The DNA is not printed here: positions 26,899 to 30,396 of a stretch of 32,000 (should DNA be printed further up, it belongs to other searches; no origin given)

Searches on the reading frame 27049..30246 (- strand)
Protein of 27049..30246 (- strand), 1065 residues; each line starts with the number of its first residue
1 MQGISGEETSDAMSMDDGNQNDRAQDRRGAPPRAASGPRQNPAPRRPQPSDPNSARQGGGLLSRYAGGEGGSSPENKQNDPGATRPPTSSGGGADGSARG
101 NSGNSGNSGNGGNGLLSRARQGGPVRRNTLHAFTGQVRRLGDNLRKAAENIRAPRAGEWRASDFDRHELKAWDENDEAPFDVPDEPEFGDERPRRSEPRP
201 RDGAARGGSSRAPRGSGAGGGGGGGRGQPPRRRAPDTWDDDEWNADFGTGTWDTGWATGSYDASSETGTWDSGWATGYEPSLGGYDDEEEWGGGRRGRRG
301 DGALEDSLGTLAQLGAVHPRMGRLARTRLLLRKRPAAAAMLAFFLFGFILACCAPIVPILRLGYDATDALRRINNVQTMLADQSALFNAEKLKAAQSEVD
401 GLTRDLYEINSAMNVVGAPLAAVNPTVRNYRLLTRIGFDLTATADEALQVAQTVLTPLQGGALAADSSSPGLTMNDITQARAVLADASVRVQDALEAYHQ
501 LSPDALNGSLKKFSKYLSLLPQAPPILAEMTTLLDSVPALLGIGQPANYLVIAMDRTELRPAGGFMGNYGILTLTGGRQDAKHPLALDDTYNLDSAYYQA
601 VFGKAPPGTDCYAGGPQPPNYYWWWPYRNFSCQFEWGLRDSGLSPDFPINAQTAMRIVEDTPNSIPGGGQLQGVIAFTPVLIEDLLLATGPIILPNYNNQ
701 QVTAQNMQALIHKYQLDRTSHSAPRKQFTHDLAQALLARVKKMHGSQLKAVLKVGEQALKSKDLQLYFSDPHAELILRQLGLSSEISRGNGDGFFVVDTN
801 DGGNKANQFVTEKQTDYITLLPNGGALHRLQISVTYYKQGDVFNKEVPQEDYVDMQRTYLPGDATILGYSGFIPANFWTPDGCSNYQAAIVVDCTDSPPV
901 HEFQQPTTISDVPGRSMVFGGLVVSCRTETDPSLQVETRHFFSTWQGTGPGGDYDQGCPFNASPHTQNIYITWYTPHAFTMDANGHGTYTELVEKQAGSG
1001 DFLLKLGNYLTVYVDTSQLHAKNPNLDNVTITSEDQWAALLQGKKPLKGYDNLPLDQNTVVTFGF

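Call 14: search_protein_families(library=pfam, proteins=[window:27049-30246:-], max_evalue=0.01)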
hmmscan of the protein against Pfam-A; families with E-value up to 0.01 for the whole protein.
window:27049-30246:- (1065 aa): 1 family
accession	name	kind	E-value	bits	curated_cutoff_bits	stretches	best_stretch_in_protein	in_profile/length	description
PF13196.11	DUF4012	-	5.6e-19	69.5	28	1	545-711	2-139/144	Protein of unknown function (DUF4012)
